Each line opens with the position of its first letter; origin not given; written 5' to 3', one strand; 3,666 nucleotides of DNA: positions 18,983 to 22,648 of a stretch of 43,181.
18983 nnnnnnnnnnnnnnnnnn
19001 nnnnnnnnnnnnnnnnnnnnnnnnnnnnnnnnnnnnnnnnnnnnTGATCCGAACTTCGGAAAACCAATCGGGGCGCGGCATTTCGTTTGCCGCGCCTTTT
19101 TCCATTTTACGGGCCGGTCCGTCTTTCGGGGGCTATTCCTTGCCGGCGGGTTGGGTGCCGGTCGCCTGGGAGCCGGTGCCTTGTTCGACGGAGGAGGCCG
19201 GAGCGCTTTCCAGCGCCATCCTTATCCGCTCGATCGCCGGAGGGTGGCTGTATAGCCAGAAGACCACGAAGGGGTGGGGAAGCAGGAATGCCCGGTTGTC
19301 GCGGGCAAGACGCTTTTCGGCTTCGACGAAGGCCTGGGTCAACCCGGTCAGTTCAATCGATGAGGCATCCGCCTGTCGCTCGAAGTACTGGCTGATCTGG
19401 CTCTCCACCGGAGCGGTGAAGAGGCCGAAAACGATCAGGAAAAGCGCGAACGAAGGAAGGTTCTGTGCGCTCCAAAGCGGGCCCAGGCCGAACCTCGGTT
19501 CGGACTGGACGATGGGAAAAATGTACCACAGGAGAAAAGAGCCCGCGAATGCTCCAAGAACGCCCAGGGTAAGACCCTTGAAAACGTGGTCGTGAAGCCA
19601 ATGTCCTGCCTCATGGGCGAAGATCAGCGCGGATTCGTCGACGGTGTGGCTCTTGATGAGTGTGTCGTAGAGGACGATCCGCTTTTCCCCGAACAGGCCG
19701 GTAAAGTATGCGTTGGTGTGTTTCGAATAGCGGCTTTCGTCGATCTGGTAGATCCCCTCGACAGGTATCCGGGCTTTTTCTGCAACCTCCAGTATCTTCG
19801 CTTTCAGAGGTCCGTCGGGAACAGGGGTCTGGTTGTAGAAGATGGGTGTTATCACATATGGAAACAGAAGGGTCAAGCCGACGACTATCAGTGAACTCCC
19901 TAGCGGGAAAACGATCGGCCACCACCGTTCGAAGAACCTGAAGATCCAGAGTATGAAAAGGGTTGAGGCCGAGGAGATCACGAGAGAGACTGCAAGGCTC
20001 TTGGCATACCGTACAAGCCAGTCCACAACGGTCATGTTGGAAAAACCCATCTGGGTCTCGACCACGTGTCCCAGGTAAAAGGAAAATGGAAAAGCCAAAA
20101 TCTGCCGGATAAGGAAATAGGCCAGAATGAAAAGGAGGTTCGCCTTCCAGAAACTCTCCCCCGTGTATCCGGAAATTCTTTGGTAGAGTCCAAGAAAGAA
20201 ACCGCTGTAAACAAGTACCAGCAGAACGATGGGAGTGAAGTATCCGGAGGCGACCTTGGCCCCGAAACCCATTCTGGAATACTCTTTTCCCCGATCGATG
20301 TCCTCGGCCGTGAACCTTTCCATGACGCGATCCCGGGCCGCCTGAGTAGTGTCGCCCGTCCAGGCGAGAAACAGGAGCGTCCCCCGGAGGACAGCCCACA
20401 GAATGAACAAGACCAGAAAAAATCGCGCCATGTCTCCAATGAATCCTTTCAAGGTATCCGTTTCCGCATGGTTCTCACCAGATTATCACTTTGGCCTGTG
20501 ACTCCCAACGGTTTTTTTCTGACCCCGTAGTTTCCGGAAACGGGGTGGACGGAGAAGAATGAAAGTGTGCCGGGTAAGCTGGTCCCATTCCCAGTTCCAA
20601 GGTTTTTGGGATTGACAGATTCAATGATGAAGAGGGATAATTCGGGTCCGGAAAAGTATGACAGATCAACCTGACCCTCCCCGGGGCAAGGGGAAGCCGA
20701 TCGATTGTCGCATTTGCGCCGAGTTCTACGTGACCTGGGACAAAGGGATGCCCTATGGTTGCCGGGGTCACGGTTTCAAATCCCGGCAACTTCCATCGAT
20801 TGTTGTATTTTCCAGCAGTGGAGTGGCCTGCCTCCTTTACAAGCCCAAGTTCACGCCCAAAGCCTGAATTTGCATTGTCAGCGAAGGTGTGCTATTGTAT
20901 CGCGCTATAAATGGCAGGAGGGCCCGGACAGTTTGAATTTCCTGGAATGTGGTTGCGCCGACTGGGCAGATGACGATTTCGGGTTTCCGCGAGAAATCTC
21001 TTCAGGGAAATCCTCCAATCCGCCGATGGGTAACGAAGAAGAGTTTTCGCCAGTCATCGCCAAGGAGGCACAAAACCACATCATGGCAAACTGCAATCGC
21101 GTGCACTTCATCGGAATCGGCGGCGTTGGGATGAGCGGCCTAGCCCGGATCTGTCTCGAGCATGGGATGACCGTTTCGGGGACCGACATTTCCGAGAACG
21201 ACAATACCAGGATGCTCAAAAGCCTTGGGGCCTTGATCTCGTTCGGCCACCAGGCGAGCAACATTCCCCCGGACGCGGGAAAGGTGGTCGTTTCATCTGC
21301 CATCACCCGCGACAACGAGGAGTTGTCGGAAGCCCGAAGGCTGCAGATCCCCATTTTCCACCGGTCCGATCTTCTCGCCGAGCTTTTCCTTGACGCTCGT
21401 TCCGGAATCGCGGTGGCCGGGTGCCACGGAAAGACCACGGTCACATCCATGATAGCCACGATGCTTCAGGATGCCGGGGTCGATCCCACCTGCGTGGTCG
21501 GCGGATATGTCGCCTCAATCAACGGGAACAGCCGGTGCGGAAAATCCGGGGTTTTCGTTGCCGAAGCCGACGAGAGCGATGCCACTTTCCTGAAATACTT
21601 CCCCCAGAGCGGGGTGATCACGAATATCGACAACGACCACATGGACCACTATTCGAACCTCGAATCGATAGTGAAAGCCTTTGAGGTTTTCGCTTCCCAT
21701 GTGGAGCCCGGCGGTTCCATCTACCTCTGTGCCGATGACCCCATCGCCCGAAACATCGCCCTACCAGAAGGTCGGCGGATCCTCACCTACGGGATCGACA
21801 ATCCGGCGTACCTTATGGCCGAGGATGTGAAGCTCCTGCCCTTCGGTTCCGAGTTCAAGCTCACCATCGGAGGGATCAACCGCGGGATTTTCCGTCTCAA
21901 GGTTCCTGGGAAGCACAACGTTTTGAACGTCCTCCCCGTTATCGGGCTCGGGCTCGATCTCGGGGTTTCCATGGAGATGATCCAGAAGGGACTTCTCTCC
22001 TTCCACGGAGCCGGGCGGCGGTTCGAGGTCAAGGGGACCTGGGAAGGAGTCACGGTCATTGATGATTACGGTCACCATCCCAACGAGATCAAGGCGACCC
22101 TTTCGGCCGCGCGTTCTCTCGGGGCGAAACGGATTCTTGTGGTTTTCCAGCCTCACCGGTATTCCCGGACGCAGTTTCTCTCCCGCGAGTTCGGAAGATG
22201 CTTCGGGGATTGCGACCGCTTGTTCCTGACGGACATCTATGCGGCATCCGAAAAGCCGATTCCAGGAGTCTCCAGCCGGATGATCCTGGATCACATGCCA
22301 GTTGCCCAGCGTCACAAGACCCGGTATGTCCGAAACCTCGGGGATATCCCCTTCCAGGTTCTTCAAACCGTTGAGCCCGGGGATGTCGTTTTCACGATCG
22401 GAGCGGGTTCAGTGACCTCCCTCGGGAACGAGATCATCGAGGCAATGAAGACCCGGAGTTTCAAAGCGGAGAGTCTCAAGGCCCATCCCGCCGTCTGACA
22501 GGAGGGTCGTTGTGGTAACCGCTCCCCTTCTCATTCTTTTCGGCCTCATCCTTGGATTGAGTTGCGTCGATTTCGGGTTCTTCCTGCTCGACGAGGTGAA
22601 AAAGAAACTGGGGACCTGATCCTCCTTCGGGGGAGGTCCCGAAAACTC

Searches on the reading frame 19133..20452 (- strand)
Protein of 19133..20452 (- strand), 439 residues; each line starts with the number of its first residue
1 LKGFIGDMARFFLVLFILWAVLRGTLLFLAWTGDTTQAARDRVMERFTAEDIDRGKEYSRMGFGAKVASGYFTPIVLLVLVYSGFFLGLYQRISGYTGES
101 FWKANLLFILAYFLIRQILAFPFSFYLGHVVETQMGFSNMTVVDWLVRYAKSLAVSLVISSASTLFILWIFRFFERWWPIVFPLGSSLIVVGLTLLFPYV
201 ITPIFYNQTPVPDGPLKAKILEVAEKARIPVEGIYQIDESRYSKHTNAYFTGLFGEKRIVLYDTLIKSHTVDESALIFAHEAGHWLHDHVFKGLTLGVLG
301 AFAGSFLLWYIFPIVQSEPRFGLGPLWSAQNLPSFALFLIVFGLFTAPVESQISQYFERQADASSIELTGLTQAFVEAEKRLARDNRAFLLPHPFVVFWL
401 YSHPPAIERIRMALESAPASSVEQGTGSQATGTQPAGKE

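Call 72: search_protein_families(library=pfam, proteins=[window:19133-20452:-], max_evalue=0.00001)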
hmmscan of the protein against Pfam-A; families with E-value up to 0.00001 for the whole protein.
window:19133-20452:- (439 aa): 2 families
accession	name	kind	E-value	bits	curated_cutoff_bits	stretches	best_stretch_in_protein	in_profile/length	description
PF01435.24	Peptidase_M48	-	4.3e-27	95.6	20.3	1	213-413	4-182/186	Peptidase family M48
PF16491.10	Peptidase_M48_N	-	2.6e-22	80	27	1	43-206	15-178/179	CAAX prenyl protease N-terminal, five membrane helices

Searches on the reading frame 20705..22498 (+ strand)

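Call 74: search_protein_families(library=pfam, proteins=[window:20705-22498:+], max_evalue=0.00001)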
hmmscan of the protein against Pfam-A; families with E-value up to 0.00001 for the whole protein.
window:20705-22498:+ (597 aa): 3 families
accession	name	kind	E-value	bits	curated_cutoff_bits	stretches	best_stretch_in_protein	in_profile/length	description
PF08245.18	Mur_ligase_M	-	3.2e-25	89.7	24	1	237-415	1-199/200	Mur ligase middle domain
PF01225.30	Mur_ligase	-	2.7e-24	85.8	21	1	133-228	2-91/95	Mur ligase family, catalytic domain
PF02875.26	Mur_ligase_C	-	4.7e-21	76.4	28.4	1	438-568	1-127/127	Mur ligase, glutamate ligase domain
